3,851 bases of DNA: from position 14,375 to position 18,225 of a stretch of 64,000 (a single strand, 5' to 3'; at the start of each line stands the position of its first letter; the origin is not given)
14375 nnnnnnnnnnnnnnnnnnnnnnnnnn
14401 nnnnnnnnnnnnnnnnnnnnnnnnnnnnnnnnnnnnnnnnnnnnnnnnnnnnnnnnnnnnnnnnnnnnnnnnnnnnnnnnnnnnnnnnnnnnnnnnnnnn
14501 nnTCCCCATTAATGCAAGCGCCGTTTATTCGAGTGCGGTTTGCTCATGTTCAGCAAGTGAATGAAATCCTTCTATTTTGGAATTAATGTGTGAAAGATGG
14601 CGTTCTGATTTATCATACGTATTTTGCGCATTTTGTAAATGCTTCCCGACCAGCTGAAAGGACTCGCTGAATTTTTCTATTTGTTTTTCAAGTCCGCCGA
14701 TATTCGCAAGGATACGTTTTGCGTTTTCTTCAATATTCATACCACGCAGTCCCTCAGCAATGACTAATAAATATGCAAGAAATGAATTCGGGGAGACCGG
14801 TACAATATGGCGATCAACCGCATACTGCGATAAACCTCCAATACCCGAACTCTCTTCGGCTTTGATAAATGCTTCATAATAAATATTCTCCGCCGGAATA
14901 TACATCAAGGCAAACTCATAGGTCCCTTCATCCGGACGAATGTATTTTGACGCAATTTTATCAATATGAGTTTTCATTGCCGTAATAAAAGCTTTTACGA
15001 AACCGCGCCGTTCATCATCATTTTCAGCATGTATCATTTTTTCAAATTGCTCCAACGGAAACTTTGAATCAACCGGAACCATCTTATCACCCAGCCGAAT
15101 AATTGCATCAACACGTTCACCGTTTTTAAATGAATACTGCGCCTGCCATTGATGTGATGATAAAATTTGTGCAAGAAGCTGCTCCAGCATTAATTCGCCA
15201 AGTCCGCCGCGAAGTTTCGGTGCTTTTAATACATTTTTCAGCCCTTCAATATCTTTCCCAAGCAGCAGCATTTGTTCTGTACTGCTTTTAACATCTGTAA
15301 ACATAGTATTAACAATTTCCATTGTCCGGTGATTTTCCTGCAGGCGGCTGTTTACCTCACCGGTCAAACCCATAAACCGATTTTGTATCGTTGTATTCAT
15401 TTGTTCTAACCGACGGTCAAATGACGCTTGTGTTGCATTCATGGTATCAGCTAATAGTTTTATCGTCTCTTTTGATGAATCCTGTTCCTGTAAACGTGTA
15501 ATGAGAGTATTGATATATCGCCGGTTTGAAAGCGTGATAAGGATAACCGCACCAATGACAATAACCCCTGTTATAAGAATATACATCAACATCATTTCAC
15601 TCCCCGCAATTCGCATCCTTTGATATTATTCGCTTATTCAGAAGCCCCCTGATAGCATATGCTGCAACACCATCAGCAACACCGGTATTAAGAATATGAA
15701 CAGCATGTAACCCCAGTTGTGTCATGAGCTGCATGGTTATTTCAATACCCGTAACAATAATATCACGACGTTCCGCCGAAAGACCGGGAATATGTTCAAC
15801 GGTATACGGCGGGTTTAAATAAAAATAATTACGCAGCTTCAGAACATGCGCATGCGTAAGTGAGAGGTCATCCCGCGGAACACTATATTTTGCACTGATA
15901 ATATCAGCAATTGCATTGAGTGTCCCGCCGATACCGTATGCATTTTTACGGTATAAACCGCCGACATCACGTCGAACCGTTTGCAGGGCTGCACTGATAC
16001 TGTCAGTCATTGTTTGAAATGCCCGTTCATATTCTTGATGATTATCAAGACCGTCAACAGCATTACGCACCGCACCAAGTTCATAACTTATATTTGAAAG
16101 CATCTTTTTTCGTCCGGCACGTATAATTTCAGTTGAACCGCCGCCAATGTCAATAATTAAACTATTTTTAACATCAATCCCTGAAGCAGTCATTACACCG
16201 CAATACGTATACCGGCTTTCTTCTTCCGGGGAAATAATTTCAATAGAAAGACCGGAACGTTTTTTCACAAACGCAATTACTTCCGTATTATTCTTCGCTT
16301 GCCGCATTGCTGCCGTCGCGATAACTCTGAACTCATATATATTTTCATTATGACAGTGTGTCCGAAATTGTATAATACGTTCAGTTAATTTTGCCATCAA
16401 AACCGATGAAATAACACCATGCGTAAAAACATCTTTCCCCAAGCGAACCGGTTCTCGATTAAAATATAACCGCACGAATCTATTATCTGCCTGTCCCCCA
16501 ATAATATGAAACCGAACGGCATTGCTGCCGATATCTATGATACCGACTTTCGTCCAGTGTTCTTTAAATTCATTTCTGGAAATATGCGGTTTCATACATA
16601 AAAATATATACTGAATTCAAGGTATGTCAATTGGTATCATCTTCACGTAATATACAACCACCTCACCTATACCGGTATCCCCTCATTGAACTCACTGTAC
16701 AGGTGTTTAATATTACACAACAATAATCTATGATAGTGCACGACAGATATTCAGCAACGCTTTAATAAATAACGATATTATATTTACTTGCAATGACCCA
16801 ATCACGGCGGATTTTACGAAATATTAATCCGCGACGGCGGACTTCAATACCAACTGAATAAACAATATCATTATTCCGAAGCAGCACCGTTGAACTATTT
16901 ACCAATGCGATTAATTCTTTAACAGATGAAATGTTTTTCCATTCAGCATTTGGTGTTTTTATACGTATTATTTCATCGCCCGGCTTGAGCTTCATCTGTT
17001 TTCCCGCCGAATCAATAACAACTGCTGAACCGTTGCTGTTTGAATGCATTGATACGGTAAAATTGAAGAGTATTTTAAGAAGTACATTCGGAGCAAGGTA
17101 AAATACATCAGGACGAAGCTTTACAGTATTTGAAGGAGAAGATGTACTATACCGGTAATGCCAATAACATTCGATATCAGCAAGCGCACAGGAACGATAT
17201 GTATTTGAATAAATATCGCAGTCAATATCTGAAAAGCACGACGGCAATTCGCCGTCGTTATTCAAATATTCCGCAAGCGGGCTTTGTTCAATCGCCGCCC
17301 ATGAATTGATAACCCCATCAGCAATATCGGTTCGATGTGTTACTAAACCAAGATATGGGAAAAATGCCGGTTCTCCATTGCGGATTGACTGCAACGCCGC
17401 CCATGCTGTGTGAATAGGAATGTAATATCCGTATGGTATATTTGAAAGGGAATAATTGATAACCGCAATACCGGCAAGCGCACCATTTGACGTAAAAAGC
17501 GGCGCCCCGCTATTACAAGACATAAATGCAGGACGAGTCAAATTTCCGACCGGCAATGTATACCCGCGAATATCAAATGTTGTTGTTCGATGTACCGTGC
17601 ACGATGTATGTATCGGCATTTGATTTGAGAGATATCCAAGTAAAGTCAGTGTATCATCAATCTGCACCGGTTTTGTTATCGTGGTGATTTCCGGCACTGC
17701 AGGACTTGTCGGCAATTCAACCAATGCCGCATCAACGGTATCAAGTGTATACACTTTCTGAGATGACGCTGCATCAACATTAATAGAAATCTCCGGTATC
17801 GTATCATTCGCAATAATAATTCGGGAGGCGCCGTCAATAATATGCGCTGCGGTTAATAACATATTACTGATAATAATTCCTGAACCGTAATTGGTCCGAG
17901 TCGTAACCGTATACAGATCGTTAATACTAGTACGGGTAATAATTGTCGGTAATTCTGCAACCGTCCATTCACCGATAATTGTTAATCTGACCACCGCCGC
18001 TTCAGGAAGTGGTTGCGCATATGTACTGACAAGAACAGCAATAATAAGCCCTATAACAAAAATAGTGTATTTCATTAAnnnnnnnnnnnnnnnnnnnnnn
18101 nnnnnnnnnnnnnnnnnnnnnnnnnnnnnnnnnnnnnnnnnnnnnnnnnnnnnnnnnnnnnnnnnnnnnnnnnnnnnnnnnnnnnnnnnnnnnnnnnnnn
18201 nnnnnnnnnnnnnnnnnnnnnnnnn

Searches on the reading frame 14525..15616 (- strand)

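Call 36: search_protein_families(library=pfam, proteins=[window:14525-15616:-], max_evalue=0.001)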
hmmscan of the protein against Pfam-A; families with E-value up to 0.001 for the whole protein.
window:14525-15616:- (363 aa): 1 family
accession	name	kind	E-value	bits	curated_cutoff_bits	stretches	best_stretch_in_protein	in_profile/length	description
PF02646.22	RmuC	-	9.3e-59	199.3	26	1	69-358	2-288/291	RmuC family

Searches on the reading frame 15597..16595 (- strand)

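Call 36: search_protein_families(library=pfam, proteins=[window:15597-16595:-], max_evalue=0.001)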
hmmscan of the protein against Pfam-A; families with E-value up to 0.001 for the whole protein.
window:15597-16595:- (332 aa): 1 family
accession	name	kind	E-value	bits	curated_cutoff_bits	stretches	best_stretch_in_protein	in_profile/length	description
PF02541.22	Ppx-GppA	-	4.8e-44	151.4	27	1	46-310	16-277/285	Ppx/GppA phosphatase family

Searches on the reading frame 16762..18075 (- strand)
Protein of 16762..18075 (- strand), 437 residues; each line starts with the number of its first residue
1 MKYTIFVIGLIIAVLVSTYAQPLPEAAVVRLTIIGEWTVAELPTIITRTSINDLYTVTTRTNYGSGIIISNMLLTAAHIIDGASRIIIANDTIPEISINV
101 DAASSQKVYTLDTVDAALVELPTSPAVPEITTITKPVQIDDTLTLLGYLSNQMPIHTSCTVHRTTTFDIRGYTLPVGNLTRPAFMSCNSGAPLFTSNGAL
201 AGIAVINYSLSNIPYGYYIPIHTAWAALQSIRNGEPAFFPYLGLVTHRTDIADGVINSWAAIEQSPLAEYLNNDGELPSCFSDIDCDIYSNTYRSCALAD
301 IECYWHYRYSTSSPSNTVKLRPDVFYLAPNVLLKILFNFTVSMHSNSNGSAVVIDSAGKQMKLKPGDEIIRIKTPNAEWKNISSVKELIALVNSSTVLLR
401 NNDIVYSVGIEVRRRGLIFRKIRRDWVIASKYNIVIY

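Call 36: search_protein_families(library=pfam, proteins=[window:16762-18075:-], max_evalue=0.001)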
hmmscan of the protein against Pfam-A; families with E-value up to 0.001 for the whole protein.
window:16762-18075:- (437 aa): 2 families
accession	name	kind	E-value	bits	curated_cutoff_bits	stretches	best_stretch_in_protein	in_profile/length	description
PF13365.12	Trypsin_2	-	9.8e-09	36.5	27.6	1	64-203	1-144/144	Trypsin-like peptidase domain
PF00089.32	Trypsin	-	6e-06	26.7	20.6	1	64-223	27-215/220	Trypsin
